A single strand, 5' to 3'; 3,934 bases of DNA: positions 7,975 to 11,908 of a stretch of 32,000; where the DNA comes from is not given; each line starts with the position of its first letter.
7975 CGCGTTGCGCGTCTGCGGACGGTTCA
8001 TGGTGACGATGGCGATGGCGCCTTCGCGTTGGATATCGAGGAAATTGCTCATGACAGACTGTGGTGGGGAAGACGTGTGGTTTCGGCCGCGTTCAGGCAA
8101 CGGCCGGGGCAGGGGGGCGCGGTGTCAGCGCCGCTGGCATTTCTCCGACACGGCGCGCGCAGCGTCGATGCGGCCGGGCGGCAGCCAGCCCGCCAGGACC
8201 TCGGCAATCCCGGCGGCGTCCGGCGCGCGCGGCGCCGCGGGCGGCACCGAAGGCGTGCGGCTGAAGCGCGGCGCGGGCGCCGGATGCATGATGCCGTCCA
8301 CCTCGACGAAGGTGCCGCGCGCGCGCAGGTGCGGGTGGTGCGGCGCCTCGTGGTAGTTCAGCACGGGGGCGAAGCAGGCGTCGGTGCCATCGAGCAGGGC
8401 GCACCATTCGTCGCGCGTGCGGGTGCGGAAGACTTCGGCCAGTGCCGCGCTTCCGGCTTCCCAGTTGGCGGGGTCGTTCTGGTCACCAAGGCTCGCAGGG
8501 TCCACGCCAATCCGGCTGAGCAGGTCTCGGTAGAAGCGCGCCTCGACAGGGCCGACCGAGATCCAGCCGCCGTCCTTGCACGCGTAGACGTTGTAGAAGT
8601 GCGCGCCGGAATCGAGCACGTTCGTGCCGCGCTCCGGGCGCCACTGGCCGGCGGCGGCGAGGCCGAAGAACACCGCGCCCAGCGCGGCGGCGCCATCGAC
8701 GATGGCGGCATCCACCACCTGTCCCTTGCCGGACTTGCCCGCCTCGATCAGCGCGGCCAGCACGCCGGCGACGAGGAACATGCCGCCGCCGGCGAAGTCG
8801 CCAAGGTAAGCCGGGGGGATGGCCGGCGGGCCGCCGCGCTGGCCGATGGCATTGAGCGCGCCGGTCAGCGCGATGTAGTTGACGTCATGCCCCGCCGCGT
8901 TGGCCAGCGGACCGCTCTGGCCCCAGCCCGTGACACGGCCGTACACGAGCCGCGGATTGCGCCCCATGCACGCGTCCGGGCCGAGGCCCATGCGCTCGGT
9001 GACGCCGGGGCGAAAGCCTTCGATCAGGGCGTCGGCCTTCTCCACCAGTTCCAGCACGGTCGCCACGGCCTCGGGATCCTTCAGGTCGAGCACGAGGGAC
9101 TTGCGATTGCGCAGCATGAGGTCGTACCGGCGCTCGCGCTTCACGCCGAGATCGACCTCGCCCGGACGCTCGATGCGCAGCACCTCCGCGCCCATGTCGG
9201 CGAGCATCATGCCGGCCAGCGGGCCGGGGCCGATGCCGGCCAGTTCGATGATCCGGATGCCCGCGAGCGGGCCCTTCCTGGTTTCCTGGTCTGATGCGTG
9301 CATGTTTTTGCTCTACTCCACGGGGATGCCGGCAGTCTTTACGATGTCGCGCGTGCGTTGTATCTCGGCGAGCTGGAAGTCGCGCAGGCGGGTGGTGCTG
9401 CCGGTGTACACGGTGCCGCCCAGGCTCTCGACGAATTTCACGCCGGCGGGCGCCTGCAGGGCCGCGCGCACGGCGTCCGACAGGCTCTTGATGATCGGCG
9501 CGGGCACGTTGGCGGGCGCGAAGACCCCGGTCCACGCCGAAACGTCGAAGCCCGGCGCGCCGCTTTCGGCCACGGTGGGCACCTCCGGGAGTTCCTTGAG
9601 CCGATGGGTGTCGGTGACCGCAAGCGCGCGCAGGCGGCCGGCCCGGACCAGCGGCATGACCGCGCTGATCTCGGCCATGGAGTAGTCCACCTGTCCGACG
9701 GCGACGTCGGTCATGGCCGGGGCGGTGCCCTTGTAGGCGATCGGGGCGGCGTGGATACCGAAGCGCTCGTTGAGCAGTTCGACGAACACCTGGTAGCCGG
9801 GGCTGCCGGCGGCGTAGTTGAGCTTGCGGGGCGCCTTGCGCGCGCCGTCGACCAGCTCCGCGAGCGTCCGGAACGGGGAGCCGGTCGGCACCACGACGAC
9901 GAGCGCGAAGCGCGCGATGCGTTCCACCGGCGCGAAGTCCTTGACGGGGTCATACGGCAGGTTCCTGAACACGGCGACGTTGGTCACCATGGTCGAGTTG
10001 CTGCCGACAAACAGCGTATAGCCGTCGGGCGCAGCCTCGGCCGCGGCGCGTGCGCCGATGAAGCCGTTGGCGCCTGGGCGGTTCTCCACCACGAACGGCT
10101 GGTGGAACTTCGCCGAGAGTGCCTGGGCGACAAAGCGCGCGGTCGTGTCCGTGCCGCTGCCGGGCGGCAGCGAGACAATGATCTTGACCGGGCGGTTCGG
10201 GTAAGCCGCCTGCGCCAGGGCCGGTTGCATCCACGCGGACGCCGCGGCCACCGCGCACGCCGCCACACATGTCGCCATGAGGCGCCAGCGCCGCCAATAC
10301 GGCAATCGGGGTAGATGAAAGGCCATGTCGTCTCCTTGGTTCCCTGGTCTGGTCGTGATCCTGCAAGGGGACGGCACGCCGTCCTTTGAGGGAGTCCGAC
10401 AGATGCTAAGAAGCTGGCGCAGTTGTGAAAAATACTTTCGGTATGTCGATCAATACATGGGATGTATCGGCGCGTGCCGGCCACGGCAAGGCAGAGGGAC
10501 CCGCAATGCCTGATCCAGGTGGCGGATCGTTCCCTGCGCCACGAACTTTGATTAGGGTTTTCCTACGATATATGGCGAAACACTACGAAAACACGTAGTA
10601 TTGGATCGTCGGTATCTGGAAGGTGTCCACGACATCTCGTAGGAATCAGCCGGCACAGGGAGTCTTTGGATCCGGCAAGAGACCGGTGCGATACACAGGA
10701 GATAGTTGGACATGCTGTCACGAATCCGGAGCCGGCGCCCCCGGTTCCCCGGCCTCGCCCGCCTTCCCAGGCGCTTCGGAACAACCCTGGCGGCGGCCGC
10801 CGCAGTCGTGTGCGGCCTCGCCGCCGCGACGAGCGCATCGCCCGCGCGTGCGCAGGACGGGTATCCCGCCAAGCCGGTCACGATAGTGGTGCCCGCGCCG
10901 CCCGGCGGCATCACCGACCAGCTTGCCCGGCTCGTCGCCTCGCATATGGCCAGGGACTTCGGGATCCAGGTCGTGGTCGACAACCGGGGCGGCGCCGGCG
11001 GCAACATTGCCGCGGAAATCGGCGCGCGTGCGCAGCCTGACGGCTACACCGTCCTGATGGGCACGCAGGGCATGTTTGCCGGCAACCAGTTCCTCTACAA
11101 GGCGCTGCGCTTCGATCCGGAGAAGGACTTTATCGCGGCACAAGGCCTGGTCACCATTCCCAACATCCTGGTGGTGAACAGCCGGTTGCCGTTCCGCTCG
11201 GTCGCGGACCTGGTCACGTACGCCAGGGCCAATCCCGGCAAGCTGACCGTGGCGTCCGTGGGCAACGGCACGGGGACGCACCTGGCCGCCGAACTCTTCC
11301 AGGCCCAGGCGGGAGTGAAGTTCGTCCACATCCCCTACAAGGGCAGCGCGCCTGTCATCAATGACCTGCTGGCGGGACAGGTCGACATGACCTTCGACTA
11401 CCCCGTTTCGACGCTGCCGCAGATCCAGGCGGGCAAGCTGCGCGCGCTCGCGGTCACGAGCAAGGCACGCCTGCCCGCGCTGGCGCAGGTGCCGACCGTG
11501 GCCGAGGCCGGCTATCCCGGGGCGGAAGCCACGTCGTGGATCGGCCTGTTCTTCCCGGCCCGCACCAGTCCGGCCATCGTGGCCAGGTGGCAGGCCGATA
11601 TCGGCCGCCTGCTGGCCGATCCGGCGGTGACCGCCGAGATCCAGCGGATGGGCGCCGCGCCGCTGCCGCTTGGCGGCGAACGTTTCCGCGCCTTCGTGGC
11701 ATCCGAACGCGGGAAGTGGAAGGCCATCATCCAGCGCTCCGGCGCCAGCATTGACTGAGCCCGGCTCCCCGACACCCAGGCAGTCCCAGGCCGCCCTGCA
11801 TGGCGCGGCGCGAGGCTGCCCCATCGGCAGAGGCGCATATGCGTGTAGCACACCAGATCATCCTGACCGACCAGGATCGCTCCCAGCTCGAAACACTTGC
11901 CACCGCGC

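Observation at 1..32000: Island that rebuilds the peroxisomal / steroid-side-chain toolkit for 2-methyl-branched acyl-CoAs, with no ring-cleavage genes in view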

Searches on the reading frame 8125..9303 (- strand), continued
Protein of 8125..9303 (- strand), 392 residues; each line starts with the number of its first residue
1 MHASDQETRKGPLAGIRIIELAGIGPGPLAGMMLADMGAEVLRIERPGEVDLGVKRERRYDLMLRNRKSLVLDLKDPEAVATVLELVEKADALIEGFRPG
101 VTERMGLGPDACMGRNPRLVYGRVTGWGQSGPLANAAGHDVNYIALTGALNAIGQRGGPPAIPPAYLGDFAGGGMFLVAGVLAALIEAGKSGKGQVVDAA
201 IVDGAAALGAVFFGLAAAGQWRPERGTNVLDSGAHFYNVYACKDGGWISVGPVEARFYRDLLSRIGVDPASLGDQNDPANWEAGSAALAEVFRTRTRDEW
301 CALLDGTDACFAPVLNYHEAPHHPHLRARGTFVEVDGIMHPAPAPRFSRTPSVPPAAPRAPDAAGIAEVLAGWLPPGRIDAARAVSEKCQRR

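Call 49: list_cluster_members(proteins=[window:8125-9303:-, window:6498-7253:-, window:16075-17034:+, window:17066-18283:+, window:18299-19432:+, window:19444-19899:+, window:29143-30309:-, window:28708-29106:-, window:30381-30986:-, window:26552-28657:-])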
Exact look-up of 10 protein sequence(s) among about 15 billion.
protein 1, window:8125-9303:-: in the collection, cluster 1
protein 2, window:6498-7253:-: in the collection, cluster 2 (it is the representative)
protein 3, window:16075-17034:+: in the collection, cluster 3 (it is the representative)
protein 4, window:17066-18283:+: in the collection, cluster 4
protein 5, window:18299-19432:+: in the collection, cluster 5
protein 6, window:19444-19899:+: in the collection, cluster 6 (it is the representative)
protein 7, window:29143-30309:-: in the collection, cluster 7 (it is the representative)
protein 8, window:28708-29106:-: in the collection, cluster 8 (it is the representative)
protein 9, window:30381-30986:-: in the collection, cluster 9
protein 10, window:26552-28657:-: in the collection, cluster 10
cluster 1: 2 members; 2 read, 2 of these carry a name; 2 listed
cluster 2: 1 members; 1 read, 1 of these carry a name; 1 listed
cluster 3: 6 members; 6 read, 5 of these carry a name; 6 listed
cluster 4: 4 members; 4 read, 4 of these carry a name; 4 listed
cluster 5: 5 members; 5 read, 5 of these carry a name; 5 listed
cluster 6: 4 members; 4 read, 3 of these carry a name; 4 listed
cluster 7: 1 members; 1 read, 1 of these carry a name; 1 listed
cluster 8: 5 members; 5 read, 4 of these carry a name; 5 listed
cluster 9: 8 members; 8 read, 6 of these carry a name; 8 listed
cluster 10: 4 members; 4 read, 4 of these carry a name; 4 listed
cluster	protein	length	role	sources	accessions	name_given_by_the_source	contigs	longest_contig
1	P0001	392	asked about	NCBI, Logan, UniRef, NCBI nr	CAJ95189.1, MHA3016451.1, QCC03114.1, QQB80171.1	Acyl-CoA transferase [Cupriavidus necator] | CoA transferase n=2 Tax=Cupriavidus necator TaxID=106590 RepID=Q0K485_CUPNH | CaiB/BaiF CoA-transferase family protein [Cupriavidus necator]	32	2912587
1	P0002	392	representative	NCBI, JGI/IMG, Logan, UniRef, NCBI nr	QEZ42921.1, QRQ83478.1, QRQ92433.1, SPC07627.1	CaiB/BaiF CoA transferase family protein [Cupriavidus oxalaticus] | crotonobetainyl-CoA:carnitine CoA-transferase CaiB-like acyl-CoA transferase | CoA transferase n=1 Tax=Cupriavidus oxalaticus TaxID=96344 RepID=A0A375GJR2_9BURK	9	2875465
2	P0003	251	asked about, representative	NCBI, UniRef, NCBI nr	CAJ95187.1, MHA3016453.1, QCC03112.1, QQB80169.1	3-HYDROXYACYL-COA DEHYDROGENASE TYPE II OXIDOREDUCTASE PROTEIN [Cupriavidus necator] | 3-hydroxyacyl-CoA dehydrogenase n=1 Tax=Cupriavidus necator (strain ATCC 17699 / DSM 428 ... | 3-hydroxyacyl-CoA dehydrogenase [Cupriavidus necator]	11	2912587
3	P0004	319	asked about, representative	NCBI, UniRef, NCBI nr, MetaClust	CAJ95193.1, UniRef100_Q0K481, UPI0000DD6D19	Dehydrogenase [Cupriavidus necator H16] | Dehydrogenase n=2 Tax=Cupriavidus necator (strain ATCC 17699 / DSM 428 / KCTC 22496 / ... | status=active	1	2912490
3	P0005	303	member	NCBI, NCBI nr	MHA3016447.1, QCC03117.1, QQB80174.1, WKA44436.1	Enzyme [Cupriavidus necator] | SDR family NAD(P)-dependent oxidoreductase [Cupriavidus necator]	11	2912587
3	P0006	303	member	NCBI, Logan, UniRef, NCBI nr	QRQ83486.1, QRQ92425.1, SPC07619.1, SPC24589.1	SDR family NAD(P)-dependent oxidoreductase [Cupriavidus oxalaticus] | Enzyme n=1 Tax=Cupriavidus oxalaticus TaxID=96344 RepID=A0A375FPQ1_9BURK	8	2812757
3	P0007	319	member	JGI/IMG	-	NAD(P)-dependent dehydrogenase (short-subunit alcohol dehydrogenase family)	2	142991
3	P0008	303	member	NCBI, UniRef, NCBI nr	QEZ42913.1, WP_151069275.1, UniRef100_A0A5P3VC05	SDR family NAD(P)-dependent oxidoreductase [Cupriavidus oxalaticus] | SDR family NAD(P)-dependent oxidoreductase n=1 Tax=Cupriavidus oxalaticus TaxID=96344 ...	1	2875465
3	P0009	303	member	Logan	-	-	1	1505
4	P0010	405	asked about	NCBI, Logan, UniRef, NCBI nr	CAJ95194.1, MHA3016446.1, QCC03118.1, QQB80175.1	Acyl-CoA dehydrogenase [Cupriavidus necator] | Acyl-CoA dehydrogenase n=1 Tax=Cupriavidus necator (strain ATCC 17699 / DSM 428 / KCTC ...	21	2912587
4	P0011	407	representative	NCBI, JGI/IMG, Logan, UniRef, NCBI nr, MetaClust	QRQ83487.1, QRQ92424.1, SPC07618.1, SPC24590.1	acyl-CoA dehydrogenase [Cupriavidus oxalaticus] | acyl-CoA dehydrogenase | Acyl-CoA dehydrogenase n=1 Tax=Cupriavidus oxalaticus TaxID=96344 RepID=A0A375FLL8_9BURK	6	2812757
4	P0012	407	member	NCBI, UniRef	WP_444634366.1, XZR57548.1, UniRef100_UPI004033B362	acyl-CoA dehydrogenase [Cupriavidus oxalaticus] | acyl-CoA dehydrogenase n=1 Tax=Cupriavidus oxalaticus TaxID=96344 RepID=UPI004033B362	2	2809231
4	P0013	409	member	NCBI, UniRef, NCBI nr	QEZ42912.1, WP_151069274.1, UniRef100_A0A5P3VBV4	acyl-CoA dehydrogenase [Cupriavidus oxalaticus] | Acyl-CoA dehydrogenase n=1 Tax=Cupriavidus oxalaticus TaxID=96344 RepID=A0A5P3VBV4_9BURK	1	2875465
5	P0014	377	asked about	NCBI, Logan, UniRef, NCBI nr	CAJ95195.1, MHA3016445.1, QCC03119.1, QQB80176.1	Acyl-CoA dehydrogenase [Cupriavidus necator] | Acyl-CoA dehydrogenase n=1 Tax=Cupriavidus necator (strain ATCC 17699 / DSM 428 / KCTC ... | acyl-CoA dehydrogenase family protein [Cupriavidus necator]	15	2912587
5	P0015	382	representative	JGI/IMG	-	acyl-CoA dehydrogenase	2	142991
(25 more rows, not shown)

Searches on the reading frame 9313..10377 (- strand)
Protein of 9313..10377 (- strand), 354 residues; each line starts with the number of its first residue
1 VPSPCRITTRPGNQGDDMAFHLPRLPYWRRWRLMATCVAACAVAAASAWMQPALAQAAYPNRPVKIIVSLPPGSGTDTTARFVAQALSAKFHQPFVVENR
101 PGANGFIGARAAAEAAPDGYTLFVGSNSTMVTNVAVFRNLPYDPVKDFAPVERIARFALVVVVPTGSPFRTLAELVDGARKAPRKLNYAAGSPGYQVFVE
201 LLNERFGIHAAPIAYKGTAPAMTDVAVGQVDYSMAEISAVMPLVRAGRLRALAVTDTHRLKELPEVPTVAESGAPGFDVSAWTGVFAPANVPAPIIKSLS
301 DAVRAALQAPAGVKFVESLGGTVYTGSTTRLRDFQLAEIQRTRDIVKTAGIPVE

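Call 7: search_protein_families(library=pfam, proteins=[window:9313-10377:-])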
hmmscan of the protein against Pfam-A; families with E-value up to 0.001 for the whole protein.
window:9313-10377:- (354 aa): 1 family
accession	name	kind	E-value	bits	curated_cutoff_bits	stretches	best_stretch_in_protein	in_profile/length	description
PF03401.19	TctC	-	1e-64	219.2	27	1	80-350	2-273/274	Tripartite tricarboxylate transporter family receptor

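Call 12: search_protein_families(library=ncbifam, proteins=[window:9313-10377:-], max_evalue=1e-10)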
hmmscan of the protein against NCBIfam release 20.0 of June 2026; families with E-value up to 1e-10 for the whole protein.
window:9313-10377:- (354 aa): 0 families

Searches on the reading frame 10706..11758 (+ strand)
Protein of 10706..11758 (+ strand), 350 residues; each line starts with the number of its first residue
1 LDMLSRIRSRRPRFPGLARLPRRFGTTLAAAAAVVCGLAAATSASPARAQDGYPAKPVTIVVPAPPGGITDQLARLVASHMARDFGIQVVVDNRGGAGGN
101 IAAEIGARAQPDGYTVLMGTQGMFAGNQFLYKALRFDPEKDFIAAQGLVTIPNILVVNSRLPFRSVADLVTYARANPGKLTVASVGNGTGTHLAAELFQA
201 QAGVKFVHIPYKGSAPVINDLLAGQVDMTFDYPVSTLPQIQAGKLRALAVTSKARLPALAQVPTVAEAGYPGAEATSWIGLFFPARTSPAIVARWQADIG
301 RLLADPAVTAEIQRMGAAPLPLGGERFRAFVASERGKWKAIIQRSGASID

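Call 7: search_protein_families(library=pfam, proteins=[window:10706-11758:+])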
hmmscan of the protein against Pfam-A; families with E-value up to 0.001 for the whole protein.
window:10706-11758:+ (350 aa): 1 family
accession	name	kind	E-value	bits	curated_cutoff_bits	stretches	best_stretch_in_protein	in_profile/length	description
PF03401.19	TctC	-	7.6e-72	242.6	27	1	74-346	2-273/274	Tripartite tricarboxylate transporter family receptor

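Call 12: search_protein_families(library=ncbifam, proteins=[window:10706-11758:+], max_evalue=1e-10)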
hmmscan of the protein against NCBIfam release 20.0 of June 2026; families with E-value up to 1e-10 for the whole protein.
window:10706-11758:+ (350 aa): 0 families
